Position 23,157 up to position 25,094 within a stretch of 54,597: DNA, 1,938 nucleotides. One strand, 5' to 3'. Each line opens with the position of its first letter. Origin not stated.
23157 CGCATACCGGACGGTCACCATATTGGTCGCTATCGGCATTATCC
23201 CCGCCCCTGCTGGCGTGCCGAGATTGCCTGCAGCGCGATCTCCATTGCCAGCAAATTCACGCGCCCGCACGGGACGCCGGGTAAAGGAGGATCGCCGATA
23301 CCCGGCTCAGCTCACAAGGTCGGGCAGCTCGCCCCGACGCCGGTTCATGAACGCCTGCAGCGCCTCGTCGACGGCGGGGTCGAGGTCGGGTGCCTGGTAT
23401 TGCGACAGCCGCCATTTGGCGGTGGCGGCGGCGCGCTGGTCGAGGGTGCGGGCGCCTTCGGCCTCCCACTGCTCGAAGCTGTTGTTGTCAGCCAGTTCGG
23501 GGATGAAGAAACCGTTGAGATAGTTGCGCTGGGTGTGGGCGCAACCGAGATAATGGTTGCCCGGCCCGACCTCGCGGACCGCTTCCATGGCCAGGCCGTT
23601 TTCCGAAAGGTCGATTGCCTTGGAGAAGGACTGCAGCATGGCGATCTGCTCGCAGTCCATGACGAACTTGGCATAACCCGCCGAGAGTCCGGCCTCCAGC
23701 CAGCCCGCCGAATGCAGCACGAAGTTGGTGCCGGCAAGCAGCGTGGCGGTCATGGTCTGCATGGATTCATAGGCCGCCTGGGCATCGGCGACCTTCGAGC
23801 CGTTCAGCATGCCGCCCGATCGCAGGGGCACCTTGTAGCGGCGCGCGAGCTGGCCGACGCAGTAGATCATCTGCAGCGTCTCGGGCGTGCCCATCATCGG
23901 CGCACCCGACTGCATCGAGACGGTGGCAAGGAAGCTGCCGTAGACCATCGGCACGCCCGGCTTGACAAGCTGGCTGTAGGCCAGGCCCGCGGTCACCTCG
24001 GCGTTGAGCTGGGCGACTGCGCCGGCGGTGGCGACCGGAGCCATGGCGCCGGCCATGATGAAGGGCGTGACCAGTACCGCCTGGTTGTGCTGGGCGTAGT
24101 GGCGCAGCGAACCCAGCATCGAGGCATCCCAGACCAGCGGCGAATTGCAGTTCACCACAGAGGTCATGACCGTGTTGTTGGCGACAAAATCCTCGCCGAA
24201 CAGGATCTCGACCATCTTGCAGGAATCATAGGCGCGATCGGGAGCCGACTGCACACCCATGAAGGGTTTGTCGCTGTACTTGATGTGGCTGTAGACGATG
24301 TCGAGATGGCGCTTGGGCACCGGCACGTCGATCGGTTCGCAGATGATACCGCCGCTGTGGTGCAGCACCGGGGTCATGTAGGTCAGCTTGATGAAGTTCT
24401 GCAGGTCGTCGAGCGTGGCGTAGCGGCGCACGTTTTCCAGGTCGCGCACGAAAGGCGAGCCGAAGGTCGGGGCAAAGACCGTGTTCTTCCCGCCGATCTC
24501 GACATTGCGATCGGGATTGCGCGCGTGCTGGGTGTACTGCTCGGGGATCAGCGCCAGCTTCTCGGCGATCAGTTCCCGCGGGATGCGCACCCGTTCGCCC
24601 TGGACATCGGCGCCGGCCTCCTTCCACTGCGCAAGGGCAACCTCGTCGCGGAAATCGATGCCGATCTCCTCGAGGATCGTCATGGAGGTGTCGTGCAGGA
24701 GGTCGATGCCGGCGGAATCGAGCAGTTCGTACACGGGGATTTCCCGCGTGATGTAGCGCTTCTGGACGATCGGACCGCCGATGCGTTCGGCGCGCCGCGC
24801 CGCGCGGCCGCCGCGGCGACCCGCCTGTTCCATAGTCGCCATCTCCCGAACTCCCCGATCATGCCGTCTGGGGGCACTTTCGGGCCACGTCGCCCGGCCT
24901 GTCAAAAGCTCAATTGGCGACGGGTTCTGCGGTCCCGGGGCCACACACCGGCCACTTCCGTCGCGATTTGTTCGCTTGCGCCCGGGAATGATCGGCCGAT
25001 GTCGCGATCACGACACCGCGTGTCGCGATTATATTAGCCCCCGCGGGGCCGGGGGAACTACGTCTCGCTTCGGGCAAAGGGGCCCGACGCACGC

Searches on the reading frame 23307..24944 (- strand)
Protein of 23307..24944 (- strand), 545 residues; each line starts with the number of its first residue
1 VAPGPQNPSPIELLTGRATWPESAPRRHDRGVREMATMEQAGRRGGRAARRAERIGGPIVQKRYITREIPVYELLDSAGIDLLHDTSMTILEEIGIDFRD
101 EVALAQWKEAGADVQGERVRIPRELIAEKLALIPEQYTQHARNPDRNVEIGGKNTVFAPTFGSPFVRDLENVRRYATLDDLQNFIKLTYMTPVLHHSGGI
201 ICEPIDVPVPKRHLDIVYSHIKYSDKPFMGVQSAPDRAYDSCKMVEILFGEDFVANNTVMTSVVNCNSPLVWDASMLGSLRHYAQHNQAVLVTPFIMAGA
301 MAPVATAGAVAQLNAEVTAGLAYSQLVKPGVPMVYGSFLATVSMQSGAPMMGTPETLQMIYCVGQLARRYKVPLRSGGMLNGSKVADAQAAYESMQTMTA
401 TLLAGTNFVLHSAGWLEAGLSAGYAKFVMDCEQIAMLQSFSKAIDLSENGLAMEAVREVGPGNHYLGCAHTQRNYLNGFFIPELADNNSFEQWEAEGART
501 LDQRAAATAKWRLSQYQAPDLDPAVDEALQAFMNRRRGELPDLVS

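Call 4: search_protein_families(library=pfam, proteins=[window:23307-24944:-])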
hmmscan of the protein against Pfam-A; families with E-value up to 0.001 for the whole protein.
window:23307-24944:- (545 aa): 1 family
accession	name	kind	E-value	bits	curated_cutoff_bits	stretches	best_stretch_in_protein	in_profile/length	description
PF06253.16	MTTB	-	1.1e-217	723.4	25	1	43-541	1-500/500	Trimethylamine methyltransferase (MTTB)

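Call 5: search_protein_families(library=ncbifam, proteins=[window:23307-24944:-])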
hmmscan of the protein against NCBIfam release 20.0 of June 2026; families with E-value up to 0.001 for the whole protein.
window:23307-24944:- (545 aa): 1 family
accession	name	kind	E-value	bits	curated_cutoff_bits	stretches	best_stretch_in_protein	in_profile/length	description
TIGR02369.2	trimeth_pyl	equivalog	3.4e-80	269.8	525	1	75-533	6-465/469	[trimethylamine--corrinoid protein] Co-methyltransferase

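Call 7: find_related_loci(query=window:23307-24836:-, collection=genome_contigs, flank=10000)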
Query window:23307-24836:- (509 aa) in genome_contigs; peptide patterns used: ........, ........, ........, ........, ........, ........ (x = any residue, [..] = any of these).
599 stretches matched a pattern (row limit reached: there are more); 593 encode a relative of the query (tblastn E <= 1e-3); the best 80 are kept; 80 distinct loci.
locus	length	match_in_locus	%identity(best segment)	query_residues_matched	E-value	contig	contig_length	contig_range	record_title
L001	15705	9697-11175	85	17-509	0e+0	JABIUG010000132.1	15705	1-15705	MAG: Rhodospirillaceae bacterium isolate SI072_bin42 k141_953161, whole genome shotgun sequence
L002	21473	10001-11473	79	19-509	0e+0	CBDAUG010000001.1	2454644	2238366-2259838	MAG: Alphaproteobacteria bacterium isolate 85bc8abf-2a0b-40a6-bf12-b11200afe27e genome assembly, contig: contig_1, whole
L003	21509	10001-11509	70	7-509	0e+0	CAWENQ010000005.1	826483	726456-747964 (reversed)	MAG: uncultured Alphaproteobacteria bacterium isolate MFD02360.bin.1.49 genome assembly, contig: contig_169, whole genom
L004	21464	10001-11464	72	22-509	0e+0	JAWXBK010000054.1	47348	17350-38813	MAG: Rhodospirillaceae bacterium isolate MP6IB1.145 k99_533283, whole genome shotgun sequence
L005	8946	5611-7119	70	7-509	0e+0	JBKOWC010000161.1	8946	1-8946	MAG: Pseudomonadota bacterium isolate GM_EKS_MAG_00027 GM_EKS_000000701669, whole genome shotgun sequence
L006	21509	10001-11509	69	7-509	0e+0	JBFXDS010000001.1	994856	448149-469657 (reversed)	MAG: Dongiaceae bacterium isolate CA_2019_TPBS_99 NODE_21_length_994856_cov_26.883470_TPBS, whole genome shotgun sequenc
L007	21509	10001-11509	69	7-509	0e+0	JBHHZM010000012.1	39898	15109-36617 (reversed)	MAG: Alphaproteobacteria bacterium isolate Maj_1_bin.23 NODE_344_length_39898_cov_15.676003, whole genome shotgun sequen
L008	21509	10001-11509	67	7-508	0e+0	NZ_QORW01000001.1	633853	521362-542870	Dongia deserti strain SYSU D60009 s803_Contig1, whole genome shotgun sequence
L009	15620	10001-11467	61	18-506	0e+0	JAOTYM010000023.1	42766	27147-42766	MAG: Gammaproteobacteria bacterium isolate 21_Jan_SF_Bin47 21_Jan_SF_Bin47_scaffold_406_c1, whole genome shotgun sequenc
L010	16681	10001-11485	60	17-509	0e+0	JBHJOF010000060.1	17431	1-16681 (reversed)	MAG: Kiloniellales bacterium isolate al_S5C224 S5Ck119_531429, whole genome shotgun sequence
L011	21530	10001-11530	58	1-506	0e+0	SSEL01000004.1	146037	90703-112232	MAG: Rhodospirillaceae bacterium isolate Bin_26_3 c_000000082130, whole genome shotgun sequence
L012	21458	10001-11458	60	22-506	0e+0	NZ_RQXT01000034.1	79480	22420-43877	Mesorhizobium tamadayense strain DSM 28320 34, whole genome shotgun sequence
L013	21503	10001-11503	59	8-506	0e+0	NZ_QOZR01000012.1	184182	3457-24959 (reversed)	Virgifigura deserti strain SYSU D60014 s1173_Contig12, whole genome shotgun sequence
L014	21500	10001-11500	58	8-506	0e+0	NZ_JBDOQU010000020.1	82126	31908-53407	Inquilinus sp. CAU 1745 contig20, whole genome shotgun sequence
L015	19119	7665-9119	60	23-506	0e+0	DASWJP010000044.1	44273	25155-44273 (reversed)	MAG TPA_asm: Kiloniellales bacterium isolate SMAG_U2899 k141_773756, whole genome shotgun sequence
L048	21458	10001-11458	58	22-506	0e+0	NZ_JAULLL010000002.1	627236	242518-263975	Sinorhizobium sp. CB7 NODE_2_length_627236_cov_46.353609, whole genome shotgun sequence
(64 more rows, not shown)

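Call 20: search_solved_structures(query=window:23307-24836:-, show_alignments=3)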
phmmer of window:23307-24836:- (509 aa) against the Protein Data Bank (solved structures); distinct sequences matched with E-value up to 0.001: 5.
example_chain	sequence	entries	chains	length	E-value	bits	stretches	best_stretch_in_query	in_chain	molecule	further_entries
4yyc_A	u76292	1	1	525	1.5e-194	650.1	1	6-507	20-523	Putative trimethylamine methyltransferase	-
2qne_A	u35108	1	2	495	1.9e-125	422.3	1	28-503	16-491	Putative methyltransferase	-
9yce_A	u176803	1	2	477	4.8e-125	421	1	33-503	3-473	Glycine betaine methyltransferase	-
7xcl_A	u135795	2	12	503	1.9e-36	128.8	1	44-499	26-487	Trimethylamine methyltransferase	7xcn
7xcm_A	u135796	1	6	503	2.6e-36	128.4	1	44-499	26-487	Trimethylamine methyltransferase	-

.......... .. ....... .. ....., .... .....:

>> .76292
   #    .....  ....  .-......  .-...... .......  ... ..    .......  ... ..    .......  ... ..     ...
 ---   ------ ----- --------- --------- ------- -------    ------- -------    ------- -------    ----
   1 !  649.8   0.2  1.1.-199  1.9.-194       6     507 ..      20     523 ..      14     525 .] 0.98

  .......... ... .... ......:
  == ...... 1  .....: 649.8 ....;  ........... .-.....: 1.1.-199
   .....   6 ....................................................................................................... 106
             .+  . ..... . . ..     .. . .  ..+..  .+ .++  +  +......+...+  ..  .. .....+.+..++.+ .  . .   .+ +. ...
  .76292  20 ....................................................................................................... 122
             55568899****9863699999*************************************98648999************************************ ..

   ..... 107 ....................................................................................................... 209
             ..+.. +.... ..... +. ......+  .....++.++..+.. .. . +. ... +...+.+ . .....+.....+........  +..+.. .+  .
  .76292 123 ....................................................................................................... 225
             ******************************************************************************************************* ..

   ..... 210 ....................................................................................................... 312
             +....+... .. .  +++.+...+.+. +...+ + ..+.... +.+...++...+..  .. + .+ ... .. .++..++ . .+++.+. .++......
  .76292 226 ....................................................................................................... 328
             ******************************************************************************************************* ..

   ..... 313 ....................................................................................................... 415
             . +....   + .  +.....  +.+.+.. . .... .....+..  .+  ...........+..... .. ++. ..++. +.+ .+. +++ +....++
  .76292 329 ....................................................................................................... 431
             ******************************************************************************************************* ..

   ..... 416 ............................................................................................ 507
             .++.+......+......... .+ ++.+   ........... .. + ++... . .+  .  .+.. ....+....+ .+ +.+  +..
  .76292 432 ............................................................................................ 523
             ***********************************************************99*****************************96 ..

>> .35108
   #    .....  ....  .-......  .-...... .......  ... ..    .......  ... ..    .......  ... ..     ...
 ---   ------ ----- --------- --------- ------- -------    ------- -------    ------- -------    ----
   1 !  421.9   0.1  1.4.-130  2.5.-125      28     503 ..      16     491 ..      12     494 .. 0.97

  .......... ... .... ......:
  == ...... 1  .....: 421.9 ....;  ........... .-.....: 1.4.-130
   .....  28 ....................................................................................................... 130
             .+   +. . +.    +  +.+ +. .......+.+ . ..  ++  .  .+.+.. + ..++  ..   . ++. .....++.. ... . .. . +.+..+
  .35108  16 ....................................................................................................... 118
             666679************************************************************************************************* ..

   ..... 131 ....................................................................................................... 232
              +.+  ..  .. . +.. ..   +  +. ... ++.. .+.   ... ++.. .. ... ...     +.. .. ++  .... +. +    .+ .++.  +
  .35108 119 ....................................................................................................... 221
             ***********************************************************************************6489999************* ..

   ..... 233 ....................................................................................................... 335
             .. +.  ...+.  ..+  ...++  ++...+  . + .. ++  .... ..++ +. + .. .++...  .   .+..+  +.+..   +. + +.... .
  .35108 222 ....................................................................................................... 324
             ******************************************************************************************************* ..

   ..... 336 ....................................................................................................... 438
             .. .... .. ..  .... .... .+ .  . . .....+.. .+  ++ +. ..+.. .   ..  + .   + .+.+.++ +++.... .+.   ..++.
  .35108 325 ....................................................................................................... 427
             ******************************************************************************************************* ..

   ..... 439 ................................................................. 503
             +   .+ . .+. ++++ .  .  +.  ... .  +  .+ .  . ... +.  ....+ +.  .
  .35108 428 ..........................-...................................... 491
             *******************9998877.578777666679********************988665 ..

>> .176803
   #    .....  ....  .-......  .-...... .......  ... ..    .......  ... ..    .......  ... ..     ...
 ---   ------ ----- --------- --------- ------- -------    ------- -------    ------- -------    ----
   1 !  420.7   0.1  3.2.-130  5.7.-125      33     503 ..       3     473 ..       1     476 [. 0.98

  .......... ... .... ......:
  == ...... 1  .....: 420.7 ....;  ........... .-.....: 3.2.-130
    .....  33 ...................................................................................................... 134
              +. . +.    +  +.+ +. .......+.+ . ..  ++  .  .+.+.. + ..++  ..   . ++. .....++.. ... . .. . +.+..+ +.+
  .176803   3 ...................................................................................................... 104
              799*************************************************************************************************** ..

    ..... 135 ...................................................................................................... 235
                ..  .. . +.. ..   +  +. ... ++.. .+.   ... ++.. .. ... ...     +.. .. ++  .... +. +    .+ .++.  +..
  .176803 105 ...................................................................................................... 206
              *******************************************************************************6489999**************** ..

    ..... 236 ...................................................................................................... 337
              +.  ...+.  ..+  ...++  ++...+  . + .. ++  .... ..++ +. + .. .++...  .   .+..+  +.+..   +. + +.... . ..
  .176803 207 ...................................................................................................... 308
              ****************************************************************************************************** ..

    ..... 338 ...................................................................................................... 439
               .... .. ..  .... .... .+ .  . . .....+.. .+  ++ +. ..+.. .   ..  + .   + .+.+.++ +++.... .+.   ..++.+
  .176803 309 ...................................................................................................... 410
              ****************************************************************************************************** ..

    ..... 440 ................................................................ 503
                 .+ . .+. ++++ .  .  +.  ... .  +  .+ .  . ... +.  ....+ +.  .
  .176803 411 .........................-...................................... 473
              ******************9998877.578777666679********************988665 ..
